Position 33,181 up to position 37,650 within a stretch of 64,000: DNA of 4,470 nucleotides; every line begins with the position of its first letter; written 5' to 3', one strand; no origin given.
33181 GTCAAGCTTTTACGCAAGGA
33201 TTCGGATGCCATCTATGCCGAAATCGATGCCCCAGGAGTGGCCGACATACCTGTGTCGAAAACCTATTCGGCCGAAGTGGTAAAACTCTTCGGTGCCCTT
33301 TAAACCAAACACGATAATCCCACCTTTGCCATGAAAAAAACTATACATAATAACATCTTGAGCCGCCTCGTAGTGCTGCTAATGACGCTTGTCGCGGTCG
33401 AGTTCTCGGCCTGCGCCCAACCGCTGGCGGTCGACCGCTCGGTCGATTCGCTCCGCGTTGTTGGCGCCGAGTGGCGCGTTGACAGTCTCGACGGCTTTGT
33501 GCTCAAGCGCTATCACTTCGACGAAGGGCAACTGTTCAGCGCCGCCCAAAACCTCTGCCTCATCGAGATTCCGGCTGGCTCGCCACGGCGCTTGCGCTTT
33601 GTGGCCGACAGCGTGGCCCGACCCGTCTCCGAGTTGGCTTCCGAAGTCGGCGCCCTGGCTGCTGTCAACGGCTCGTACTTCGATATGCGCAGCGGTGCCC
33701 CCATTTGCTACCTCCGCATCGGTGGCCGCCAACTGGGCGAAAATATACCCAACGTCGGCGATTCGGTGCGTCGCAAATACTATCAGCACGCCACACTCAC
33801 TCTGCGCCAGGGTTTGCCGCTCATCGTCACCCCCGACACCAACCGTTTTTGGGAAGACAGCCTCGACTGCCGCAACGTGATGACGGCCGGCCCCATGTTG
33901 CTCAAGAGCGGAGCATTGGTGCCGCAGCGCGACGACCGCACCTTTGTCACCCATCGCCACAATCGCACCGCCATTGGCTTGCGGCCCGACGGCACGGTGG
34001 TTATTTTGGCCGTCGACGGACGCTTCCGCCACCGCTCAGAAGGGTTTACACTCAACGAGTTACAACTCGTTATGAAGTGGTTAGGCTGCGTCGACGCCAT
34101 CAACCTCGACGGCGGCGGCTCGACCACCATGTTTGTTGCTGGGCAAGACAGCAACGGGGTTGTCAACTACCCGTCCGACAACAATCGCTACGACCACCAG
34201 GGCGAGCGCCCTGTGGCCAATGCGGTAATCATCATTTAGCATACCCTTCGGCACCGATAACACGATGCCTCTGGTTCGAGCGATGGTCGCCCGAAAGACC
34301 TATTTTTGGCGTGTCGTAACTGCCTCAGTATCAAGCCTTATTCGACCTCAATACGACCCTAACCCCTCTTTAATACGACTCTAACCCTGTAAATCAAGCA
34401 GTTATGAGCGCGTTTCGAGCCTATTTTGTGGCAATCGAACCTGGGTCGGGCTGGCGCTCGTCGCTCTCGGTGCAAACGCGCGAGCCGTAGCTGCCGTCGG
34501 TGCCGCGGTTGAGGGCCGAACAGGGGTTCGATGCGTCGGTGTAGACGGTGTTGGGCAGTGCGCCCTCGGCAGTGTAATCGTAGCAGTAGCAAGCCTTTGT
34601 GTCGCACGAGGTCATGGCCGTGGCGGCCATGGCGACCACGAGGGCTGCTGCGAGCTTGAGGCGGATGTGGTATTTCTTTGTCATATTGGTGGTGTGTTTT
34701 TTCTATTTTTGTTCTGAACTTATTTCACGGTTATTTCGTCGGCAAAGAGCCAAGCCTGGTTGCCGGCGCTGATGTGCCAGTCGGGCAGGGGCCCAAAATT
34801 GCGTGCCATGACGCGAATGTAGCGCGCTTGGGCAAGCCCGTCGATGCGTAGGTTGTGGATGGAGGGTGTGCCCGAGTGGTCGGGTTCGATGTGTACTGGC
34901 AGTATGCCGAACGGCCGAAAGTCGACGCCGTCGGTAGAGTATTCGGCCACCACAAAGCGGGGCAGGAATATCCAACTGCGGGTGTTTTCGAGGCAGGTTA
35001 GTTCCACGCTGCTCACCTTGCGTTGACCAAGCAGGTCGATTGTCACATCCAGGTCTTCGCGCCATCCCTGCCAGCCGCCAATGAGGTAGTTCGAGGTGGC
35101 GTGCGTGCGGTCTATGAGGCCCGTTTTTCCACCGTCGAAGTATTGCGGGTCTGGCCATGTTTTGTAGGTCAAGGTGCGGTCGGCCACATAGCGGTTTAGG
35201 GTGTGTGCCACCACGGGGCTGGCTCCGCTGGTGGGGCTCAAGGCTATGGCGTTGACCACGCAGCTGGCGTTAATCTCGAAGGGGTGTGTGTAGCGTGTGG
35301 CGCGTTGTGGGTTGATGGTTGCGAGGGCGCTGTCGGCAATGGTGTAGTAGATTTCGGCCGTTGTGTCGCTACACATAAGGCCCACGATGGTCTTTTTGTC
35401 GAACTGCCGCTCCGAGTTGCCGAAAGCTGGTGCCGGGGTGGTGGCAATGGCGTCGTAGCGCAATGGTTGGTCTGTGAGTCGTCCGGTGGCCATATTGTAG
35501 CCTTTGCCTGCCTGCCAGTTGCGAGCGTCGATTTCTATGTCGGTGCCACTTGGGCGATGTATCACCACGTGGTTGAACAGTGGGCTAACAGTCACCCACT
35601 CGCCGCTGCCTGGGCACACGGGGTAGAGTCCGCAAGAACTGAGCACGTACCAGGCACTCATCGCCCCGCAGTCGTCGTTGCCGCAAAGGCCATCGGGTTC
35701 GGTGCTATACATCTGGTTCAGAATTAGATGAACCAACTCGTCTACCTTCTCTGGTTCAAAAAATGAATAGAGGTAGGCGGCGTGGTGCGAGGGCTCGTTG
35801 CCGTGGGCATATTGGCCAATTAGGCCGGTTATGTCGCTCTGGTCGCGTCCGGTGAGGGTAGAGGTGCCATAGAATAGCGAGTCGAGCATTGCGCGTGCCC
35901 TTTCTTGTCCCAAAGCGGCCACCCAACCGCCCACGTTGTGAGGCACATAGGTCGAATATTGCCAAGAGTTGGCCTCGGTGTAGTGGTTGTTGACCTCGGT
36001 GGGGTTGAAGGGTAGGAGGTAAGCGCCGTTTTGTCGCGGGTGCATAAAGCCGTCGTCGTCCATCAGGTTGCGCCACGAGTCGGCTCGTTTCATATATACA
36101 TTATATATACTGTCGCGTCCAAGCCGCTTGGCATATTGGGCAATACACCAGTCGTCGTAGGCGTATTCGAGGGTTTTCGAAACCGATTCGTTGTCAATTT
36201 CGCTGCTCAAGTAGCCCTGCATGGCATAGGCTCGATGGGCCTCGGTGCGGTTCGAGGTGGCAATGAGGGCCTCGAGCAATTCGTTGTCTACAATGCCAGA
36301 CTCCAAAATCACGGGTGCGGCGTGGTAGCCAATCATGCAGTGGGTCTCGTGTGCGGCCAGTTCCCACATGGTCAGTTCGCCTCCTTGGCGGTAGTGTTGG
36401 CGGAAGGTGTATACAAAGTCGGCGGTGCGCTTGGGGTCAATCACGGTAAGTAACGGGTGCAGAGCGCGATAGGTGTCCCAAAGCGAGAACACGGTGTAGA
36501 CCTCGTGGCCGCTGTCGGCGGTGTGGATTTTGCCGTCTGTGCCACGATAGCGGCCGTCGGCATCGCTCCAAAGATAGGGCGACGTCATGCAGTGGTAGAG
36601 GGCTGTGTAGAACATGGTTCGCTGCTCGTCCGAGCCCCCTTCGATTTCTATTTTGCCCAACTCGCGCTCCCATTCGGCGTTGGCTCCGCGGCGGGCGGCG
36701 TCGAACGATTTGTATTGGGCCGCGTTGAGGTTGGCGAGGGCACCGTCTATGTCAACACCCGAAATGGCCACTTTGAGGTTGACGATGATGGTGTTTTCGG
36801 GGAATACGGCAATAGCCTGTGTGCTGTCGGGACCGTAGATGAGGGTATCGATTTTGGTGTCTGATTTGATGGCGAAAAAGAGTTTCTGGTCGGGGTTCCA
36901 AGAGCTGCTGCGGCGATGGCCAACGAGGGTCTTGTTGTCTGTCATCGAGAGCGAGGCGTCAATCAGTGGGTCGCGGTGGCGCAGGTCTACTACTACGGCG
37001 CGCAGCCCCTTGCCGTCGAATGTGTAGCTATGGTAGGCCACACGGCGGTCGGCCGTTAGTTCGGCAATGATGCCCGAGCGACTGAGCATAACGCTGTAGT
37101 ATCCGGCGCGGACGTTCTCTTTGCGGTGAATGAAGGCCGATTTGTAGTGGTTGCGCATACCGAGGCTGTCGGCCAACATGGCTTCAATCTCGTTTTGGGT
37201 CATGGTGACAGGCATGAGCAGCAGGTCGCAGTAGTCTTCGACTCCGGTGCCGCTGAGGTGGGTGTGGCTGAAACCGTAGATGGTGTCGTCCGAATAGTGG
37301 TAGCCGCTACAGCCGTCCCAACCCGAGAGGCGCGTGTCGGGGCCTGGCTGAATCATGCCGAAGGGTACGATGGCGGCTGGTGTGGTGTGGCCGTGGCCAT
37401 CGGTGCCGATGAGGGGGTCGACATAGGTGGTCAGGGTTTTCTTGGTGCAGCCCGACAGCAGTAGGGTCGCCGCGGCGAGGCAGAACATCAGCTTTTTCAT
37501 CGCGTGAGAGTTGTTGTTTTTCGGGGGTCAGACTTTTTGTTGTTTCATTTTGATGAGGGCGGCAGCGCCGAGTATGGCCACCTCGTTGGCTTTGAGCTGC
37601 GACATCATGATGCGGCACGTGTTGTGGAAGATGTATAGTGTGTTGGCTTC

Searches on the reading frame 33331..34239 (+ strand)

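Call 18: search_protein_families(library=pfam, proteins=[window:33331-34239:+])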
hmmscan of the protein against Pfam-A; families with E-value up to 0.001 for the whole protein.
window:33331-34239:+ (302 aa): 1 family
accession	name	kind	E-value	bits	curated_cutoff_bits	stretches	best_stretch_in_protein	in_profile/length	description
PF09992.14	NAGPA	-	1e-37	130.4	25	1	107-301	2-168/169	Phosphodiester glycosidase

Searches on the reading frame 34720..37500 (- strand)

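Call 18: search_protein_families(library=pfam, proteins=[window:34720-37500:-])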
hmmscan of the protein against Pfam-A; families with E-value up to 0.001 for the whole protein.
window:34720-37500:- (926 aa): 4 families
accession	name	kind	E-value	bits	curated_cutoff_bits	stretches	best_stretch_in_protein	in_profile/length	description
PF07971.18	Glyco_hydro_92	-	2e-133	446.2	24.6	1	254-666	2-429/464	Glycosyl hydrolase family 92 catalytic domain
PF17678.7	Glyco_hydro_92N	-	6.4e-61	206.6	34.5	1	26-221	1-196/236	Glycosyl hydrolase family 92 N-terminal domain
PF13287.12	Fn3_assoc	-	9.3e-07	29.3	23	1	708-767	3-58/59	Fn3 associated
PF13290.12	CHB_HEX_C_1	-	1.7e-05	25.1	22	1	699-763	5-65/67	Chitobiase/beta-hexosaminidase C-terminal domain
